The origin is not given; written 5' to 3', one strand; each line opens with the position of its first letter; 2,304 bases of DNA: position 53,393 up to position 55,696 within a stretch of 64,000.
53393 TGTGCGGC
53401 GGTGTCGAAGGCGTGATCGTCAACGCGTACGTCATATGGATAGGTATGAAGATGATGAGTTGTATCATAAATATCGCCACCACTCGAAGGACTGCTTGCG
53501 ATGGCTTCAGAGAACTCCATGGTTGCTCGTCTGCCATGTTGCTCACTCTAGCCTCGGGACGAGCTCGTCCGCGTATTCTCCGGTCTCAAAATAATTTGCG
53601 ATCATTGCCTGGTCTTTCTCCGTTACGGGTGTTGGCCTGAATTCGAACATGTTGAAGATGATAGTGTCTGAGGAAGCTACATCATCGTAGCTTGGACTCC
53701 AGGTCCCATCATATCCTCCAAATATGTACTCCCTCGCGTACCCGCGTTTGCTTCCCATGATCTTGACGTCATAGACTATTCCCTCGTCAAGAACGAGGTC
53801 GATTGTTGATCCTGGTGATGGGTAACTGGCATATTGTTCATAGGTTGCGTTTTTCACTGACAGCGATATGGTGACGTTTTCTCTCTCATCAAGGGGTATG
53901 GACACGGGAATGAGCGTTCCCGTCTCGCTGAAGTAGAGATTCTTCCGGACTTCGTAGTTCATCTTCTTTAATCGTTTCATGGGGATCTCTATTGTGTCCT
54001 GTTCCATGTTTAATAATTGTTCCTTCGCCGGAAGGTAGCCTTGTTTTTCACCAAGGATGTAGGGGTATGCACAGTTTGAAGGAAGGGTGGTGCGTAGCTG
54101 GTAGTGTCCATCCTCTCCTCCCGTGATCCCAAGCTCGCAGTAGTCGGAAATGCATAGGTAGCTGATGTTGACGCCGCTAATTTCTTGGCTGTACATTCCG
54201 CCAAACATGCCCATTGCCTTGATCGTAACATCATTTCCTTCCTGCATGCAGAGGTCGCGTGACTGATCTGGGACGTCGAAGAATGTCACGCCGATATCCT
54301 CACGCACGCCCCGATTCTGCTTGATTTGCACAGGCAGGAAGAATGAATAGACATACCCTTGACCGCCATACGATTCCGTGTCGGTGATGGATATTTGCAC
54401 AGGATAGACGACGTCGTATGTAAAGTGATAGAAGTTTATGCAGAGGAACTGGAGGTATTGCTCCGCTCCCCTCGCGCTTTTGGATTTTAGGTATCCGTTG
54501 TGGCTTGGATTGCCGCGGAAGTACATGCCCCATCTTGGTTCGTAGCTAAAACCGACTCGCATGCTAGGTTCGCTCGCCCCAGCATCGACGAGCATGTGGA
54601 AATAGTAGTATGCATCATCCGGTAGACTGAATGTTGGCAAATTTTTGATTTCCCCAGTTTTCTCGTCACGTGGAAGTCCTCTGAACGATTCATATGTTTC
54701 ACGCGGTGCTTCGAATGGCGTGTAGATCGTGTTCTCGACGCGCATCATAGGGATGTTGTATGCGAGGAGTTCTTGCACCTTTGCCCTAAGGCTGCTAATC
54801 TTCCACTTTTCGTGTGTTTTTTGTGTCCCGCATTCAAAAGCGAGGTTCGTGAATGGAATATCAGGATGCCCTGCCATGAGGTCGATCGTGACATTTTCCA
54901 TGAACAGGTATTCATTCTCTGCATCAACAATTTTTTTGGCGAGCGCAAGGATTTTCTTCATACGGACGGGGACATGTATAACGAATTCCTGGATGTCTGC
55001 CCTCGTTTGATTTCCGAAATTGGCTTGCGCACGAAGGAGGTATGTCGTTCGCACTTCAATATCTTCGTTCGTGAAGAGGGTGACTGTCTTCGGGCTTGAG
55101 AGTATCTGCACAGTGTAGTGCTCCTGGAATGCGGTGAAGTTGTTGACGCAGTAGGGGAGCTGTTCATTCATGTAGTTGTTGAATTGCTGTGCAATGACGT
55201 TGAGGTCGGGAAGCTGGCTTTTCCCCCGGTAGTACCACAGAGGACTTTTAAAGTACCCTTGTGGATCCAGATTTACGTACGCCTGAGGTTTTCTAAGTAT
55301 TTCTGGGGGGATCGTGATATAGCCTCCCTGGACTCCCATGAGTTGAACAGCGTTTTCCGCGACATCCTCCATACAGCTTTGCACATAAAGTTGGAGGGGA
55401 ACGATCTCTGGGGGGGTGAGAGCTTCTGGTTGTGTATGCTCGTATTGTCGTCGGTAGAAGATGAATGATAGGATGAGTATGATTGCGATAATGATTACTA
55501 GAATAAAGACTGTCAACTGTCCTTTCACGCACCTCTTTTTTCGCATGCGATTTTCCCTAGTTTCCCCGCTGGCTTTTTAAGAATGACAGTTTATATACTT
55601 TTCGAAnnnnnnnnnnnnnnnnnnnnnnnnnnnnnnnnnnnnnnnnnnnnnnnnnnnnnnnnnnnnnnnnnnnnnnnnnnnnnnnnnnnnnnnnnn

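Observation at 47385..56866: Three-gene operon for a coiled-coil protein, a 667-aa anchored protein and a 2053-aa giant Cys-rich surface protein: candidate novel cell-surface/host-interaction system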

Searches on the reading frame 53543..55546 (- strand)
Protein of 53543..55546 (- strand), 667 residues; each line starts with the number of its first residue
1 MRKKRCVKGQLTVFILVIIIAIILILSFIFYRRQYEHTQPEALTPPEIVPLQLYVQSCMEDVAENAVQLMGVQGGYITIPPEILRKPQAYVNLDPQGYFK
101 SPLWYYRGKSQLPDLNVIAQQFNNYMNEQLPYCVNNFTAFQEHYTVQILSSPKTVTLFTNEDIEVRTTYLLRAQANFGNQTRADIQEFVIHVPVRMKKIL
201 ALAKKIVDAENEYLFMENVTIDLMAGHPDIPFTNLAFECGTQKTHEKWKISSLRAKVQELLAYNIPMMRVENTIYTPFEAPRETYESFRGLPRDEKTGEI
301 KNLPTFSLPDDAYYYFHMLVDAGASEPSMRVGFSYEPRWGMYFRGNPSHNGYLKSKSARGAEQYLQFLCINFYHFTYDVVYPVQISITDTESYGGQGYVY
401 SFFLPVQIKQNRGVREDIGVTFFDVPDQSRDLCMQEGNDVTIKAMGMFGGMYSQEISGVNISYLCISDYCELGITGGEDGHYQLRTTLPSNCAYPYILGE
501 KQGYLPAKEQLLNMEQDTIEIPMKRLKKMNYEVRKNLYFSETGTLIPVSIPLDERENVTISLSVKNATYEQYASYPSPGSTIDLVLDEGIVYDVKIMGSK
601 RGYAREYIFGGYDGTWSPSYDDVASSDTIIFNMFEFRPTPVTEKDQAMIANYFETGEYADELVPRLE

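Call 6: search_protein_families(library=pfam, proteins=[window:53543-55546:-], max_evalue=0.1)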
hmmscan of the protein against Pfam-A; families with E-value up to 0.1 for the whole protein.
window:53543-55546:- (667 aa): 0 families

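Call 7: search_protein_families(library=ncbifam, proteins=[window:53543-55546:-], max_evalue=0.1)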
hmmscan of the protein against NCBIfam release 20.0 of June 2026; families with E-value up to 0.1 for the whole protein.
window:53543-55546:- (667 aa): 0 families

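Call 14: find_homologous_proteins(query=window:53543-55546:-)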
Query window:53543-55546:- (667 aa): 19 proteins with E <= 0.001 among 5722 candidates.
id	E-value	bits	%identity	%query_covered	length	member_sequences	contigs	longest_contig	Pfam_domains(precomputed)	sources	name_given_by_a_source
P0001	0.0e+0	1546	100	100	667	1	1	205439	-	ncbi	-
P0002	3.8e-184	632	57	71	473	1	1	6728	-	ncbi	-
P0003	1.1e-130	455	36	94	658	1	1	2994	-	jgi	-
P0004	1.7e-123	432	35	99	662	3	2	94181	-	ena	-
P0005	1.0e-119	419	35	100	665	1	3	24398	-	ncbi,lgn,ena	ncbi:MAG: hypothetical protein AABX52_02815 [Nanoarchaeota archaeon]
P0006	6.9e-114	400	34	93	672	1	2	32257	-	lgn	-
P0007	3.1e-109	384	34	96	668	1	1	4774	-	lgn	-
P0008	1.8e-104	369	32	100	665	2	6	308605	-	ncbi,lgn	ncbi:MAG: hypothetical protein QW559_00500 [Candidatus Woesearchaeota archaeon]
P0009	9.2e-99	350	32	99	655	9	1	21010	-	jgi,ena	-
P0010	4.2e-95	338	31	98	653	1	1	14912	-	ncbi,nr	ncbi:MAG: hypothetical protein KKE20_06085 [Nanoarchaeota archaeon]|nr:hypothetical protein [Nanoarc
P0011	1.6e-85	306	30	95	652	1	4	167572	-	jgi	-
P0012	8.0e-83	297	34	75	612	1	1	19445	-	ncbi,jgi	-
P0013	2.8e-81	292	30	100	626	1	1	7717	-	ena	-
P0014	1.1e-77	280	30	91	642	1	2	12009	-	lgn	-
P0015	2.5e-75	272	29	95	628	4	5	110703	-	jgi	-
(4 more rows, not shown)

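Call 15: find_encoding_contigs(protein=P0008, flank=10000, max_places=2)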
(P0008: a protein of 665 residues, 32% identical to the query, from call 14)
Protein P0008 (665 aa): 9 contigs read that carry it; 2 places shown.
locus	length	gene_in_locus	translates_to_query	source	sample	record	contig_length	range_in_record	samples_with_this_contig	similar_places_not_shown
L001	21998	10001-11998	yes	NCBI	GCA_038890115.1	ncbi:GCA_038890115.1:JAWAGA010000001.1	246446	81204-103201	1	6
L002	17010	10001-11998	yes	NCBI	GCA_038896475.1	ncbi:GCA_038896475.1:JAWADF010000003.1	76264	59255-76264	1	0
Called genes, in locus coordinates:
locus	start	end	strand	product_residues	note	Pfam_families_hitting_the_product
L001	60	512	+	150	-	PF01092:Ribosomal_S6e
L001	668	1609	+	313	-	-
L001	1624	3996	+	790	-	-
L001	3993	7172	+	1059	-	-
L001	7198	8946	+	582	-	-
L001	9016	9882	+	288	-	-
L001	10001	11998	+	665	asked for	-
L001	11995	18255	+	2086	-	PF00041:fn3 (faint), PF16656:Pur_ac_phosph_N, PF09136:Glucodextran_B (faint), PF17936:Big_6 (faint), PF19077:Big_13 (faint)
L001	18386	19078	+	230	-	PF02954:HTH_8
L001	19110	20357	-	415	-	PF17963:Big_9 (faint), PF00801:PKD (faint), PF18911:PKD_4 (faint), PF18981:InlK_D3 (faint), PF21027:Sde0182_C (faint), PF19410:DUF5980 (faint), PF17803:Cadherin_4 (weak)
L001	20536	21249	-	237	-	-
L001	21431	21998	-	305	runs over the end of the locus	PF00752:XPG_N, PF00867:XPG_I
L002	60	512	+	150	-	PF01092:Ribosomal_S6e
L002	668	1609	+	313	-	-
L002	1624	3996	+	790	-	-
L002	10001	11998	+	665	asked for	-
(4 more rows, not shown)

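Call 16: find_encoding_contigs(protein=P0011, flank=10000, max_places=2)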
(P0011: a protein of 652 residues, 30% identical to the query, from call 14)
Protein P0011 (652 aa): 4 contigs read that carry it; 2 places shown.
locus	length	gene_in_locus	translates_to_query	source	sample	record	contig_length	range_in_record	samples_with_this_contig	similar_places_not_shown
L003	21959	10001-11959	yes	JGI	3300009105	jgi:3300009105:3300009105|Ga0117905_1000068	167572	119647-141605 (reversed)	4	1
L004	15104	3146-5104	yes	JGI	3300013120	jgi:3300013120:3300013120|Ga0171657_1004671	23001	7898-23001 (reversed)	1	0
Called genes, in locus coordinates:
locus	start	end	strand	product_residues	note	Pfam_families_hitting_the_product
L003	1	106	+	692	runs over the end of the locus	-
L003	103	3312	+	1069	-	-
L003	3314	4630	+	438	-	-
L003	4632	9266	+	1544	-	-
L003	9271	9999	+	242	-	-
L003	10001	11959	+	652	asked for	-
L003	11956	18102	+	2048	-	-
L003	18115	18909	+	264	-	-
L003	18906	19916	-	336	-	-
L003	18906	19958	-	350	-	-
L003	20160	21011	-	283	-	-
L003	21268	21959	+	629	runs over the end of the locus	-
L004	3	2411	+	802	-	?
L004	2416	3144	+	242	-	-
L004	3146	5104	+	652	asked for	-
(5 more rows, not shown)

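Call 17: find_encoding_contigs(protein=P0015, flank=10000, max_places=2)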
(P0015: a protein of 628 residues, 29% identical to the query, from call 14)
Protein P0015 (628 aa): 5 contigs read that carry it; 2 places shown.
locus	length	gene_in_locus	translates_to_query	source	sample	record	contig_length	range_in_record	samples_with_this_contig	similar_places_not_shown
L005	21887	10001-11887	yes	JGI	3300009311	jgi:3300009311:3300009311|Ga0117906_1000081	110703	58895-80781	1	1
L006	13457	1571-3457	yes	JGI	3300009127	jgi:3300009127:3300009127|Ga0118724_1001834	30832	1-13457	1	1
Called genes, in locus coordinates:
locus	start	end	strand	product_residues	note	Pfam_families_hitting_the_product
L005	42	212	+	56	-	-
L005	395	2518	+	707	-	-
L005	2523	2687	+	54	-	-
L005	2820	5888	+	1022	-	-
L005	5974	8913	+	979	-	-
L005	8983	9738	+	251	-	-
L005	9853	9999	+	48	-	PF04014:MazE_antitoxin (weak)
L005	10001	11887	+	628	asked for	-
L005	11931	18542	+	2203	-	PF00041:fn3 (faint), PF16656:Pur_ac_phosph_N (faint)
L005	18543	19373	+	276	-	-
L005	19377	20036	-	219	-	-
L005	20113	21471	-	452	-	-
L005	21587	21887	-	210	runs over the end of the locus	-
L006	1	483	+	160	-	?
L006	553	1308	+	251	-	-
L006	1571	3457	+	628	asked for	-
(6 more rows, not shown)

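Call 28: search_solved_structures(query=A3, max_evalue=1)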
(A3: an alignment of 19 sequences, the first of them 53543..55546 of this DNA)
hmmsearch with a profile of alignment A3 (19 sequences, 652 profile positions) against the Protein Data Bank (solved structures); distinct sequences matched with E-value up to 1: 0.

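Call 35: search_protein_families(library=pfam, proteins=[L001:668-1609:+, L001:1624-3996:+, L001:3993-7172:+, L001:7198-8946:+, L001:9016-9882:+, L003:3314-4630:+, L003:4632-9266:+, L003:9271-9999:+, L003:18115-18909:+, L005:5974-8913:+], max_evalue=0.05)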
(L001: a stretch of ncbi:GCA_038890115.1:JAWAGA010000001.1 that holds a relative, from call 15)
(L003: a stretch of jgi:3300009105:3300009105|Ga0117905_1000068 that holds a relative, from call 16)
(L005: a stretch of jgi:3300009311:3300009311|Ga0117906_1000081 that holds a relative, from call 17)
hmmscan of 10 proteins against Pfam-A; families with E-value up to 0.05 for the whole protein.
L001:668-1609:+ (313 aa): 2 families
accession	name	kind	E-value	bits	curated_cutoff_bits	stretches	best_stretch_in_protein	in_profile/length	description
PF17279.8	DUF5344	-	0.02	15.8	27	0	32-58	48-74/87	Family of unknown function (DUF5344)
PF17963.7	Big_9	-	0.036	15.4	23.6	0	239-299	12-76/89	Bacterial Ig domain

L001:1624-3996:+ (790 aa): 0 families

L001:3993-7172:+ (1059 aa): 1 family
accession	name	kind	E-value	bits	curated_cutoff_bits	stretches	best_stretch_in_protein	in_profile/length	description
PF19077.6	Big_13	-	0.012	16.5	27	1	195-240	58-102/102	Bacterial Ig-like domain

L001:7198-8946:+ (582 aa): 0 families

L001:9016-9882:+ (288 aa): 0 families

L003:3314-4630:+ (438 aa): 15 families
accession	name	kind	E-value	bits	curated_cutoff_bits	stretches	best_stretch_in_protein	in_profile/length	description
PF13749.12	HATPase_c_4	-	1e-20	74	26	1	279-359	1-84/89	Putative ATP-dependent DNA helicase recG C-terminal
PF04326.19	SLFN_AlbA_2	-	4.6e-20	72.8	25.3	1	14-117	1-118/118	Schlafen, AlbA_2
PF13412.12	HTH_24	-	3.4e-11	43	21.9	1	379-425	2-48/48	Winged helix-turn-helix DNA-binding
PF08279.18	HTH_11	-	9.4e-06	25.9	25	1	382-422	2-43/55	HTH domain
PF09756.15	DDRGK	-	0.00016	21.8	27.8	1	352-432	71-151/188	DDRGK domain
PF25212.1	HVO_A0114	-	0.00041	20.5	27.6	1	368-426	11-68/84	HVO_A0114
PF12840.13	HTH_20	-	0.0012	19.2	27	1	380-426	4-50/51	Helix-turn-helix domain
PF01022.26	HTH_5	-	0.0049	17.1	22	1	380-424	2-45/47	Bacterial regulatory protein, arsR family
PF01047.28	MarR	-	0.0065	16.8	24.6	1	384-426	7-49/59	MarR family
PF19776.5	DUF6262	-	0.0069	17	29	1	371-407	10-46/110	Family of unknown function (DUF6262)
PF01399.33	PCI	-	0.011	16.3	22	0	367-412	11-57/84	PCI domain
PF06163.17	DUF977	-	0.011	16.2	22.1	1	373-424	6-56/134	Bacterial protein of unknown function (DUF977)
PF19187.6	HTH_PafC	-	0.027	14.8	32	0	385-425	9-49/115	PafC helix-turn-helix domain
PF08280.17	HTH_Mga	-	0.042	14.3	23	0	384-419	9-44/59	M protein trans-acting positive regulator (MGA) HTH domain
PF13404.12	HTH_AsnC-type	-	0.043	14.1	27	0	384-407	7-30/42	AsnC-type helix-turn-helix domain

L003:4632-9266:+ (1544 aa): 1 family
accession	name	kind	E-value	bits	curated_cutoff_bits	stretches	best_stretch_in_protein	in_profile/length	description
PF00554.27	RHD_DNA_bind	-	0.003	18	27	0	185-281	42-135/169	Rel homology DNA-binding domain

L003:9271-9999:+ (242 aa): 0 families

L003:18115-18909:+ (264 aa): 0 families

L005:5974-8913:+ (979 aa): 0 families

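Call 41: predict_structure(alignment_id=A3)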
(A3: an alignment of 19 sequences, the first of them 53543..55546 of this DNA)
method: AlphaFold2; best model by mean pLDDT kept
length: 667 residues; sequences in the alignment: 19
mean_pLDDT: 84.8   pTM: 0.56
mean pLDDT of the five models: 84.8, 84.1, 82.7, 82.1, 82.0
residues with pLDDT >= 90: 290; 70-90: 306; 50-70: 57; < 50: 14
segments of 3 or more residues with pLDDT < 50: 1-4, 37-40, 425-430
pLDDT, mean of each block of 10 residues (from residue 1): 49 83 87 56 70 91 92 87 83 71 86 90 94 86 86 93 93 80 84 94 93 92 90 74 68 91 93 91 88 84 85 91 88 89 83 77 70 87 94 89 93 77 48 69 89 90 77 86 87 83 89 81 93 93 87 91 85 84 91 94 82 94 93 91 84 86 92
secondary structure, 60 per line:
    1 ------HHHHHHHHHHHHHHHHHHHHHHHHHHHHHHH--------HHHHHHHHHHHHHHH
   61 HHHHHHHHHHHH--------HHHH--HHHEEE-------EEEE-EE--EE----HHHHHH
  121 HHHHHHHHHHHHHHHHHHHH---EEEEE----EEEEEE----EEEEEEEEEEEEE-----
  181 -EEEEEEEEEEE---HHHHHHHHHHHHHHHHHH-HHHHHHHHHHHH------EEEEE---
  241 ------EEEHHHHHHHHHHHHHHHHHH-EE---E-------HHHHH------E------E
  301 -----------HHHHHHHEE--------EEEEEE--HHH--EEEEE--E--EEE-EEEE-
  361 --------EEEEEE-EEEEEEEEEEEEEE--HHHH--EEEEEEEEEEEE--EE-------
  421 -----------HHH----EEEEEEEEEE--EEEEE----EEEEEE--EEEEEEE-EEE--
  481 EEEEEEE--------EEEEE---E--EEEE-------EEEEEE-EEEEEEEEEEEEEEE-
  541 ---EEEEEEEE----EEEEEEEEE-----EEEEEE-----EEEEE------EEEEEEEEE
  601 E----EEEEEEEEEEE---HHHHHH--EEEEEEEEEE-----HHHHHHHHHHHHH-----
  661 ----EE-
elements in order: H7-37 H46-72 H81-84 E90-92 E100-103 H115-140 E144-148 E153-158 E163-175 E182-192 H196-213 H215-226 E233-237 E247-249 H250-267 H282-286 H312-318 E329-334 E342-346 E352-354 E356-359 E369-374 E376-389 H392-395 E398-409 E439-448 E451-455 E460-465 E468-474 E476-478 E481-487 E496-500 E507-510 E518-523 E525-539 E544-551 E556-564 E570-575 E581-585 E592-601 E606-616 H620-625 E628-637 H643-655

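Call 45: find_related_loci(query=A3, collection=genome_contigs, flank=10000)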
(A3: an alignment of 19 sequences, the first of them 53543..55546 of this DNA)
Query A3 (667 aa) in genome_contigs; peptide patterns used: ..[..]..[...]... (x = any residue, [..] = any of these).
289 stretches matched a pattern; 275 encode a relative of the query (tblastn E <= 1e-3); the best 80 are kept; 80 distinct loci.
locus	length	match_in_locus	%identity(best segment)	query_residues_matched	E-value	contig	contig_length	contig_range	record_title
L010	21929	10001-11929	36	8-667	1e-143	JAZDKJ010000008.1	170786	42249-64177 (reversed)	MAG: Candidatus Woesearchaeota archaeon isolate MEGAHIT-group-0.53 k141_6786989, whole genome shotgun sequence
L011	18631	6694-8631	36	8-667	1e-133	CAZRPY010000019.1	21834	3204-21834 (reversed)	MAG TPA_asm: uncultured Methanosarcinales archaeon isolate SRP178908_co1_144 genome assembly, contig: NODE_1502_length_2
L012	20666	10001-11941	34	1-664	2e-132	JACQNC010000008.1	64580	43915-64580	MAG: Candidatus Woesearchaeota archaeon isolate NC_groundwater_1245_Ag_S-0.1um_57_86 S_p1_S3_coassembly_k141_1174917, wh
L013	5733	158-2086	35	8-667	4e-128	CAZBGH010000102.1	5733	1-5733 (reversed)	MAG TPA_asm: uncultured Methanosarcinales archaeon isolate binchicken_co21_254 genome assembly, contig: NODE_17226_lengt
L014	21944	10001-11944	35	8-667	5e-130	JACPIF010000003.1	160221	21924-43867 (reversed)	MAG: Candidatus Woesearchaeota archaeon isolate NC_groundwater_433_Ag_B-0.1um_44_11 GD18-4_B1_scaffold_108292, whole gen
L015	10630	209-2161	34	8-664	2e-124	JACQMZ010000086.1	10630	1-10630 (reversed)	MAG: Candidatus Woesearchaeota archaeon isolate NC_groundwater_1242_Ag_S-0.1um_49_30 S_p1_S3_coassembly_k141_1760790, wh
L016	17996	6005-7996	35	1-667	5e-124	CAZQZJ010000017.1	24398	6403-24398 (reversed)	MAG TPA_asm: uncultured Methanosarcinales archaeon isolate binchicken_co248_369 genome assembly, contig: NODE_1957_lengt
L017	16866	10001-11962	34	10-667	1e-122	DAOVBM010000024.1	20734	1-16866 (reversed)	MAG TPA_asm: Candidatus Woesearchaeota archaeon isolate CSMAG_1005 CSMAG_1005_k141_2972178_length_20734_cov_12.0000, who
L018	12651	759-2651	35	29-667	1e-122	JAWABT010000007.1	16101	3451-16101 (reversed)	MAG: Candidatus Woesearchaeota archaeon isolate JZ-4_201808_bins_211 JZ-4_201808_bins_211_scaffold_7, whole genome shotg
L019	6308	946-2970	33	8-666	2e-119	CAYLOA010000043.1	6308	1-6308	MAG TPA_asm: uncultured Methanosarcinales archaeon isolate binchicken_co48_37 genome assembly, contig: NODE_20717_length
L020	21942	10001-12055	32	3-661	1e-117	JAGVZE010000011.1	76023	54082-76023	Candidatus Woesearchaeota archaeon isolate RIFCSPLOWO2_12_FULL_46_25 rifcsplowo2_12_scaffold_197, whole genome shotgun s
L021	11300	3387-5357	32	2-667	2e-117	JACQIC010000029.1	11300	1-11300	MAG: Candidatus Aenigmatarchaeota archaeon isolate NC_groundwater_1115_Ag_S-0.1um_41_83 S_p1_S3_coassembly_k141_491646,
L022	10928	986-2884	34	28-664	3e-117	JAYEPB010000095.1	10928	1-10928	MAG: Nanoarchaeota archaeon isolate MAG014 MAG014_95, whole genome shotgun sequence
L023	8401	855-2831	34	8-666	9e-117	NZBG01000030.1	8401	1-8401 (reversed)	MAG: Candidatus Woesearchaeota archaeon isolate ARS1419 MHASMcontig_180465, whole genome shotgun sequence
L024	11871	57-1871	33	43-664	1e-116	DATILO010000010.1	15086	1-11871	MAG TPA_asm: Candidatus Binatia bacterium isolate SMAG_U15746 k141_2836923, whole genome shotgun sequence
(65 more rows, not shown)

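Call 106: find_encoding_contigs(protein=P0001, flank=10000, max_places=2)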
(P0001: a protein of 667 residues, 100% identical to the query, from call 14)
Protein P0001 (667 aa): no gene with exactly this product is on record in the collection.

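Call 107: list_cluster_members(proteins=[P0001, P0020, P0043])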
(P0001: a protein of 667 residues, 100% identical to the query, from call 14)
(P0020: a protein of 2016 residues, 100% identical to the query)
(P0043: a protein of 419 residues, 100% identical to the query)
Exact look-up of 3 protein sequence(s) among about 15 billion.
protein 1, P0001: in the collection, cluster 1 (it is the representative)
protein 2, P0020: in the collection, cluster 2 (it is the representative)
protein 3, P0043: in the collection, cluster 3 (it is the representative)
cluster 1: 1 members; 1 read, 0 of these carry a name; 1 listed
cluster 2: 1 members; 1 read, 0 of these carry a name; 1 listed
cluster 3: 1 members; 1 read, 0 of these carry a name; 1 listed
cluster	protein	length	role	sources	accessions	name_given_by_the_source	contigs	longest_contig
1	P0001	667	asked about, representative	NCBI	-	-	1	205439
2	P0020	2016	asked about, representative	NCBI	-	-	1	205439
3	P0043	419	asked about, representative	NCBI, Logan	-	-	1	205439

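Call 109: find_encoding_contigs(protein=P0002, flank=10000, max_places=2)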
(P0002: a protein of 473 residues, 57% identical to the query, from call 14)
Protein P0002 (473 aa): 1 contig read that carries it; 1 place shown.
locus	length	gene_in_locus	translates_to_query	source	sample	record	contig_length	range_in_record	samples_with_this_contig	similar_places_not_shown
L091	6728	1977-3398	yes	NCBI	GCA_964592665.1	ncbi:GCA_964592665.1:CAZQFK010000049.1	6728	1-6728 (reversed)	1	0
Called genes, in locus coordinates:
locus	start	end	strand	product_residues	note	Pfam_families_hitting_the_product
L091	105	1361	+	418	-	-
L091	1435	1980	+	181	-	-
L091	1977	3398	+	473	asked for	-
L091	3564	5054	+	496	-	-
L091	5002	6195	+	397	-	-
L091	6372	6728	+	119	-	?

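Call 115: find_related_loci(query=A3, collection=viral_contigs, flank=5000)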
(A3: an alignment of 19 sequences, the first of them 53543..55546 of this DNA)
Query A3 (667 aa) in viral_contigs; peptide patterns used: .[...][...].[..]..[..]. (x = any residue, [..] = any of these).
35 stretches matched a pattern, but none encodes a relative of the query by tblastn (E <= 1e-3).

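Call 122: search_solved_structures(query=A6, max_evalue=0.01)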
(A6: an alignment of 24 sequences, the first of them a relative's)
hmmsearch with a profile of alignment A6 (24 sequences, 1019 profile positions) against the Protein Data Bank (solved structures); distinct sequences matched with E-value up to 0.01: 3.
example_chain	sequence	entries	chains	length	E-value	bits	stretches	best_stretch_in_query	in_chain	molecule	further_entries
6v3p_C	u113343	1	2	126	0.00027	22.1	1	262-353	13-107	IgA FC receptor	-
8cxj_D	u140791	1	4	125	0.001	20.2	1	266-363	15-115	Surface protein R28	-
2yn3_A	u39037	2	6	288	0.0058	17.7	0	211-357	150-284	PUTATIVE INNER MEMBRANE PROTEIN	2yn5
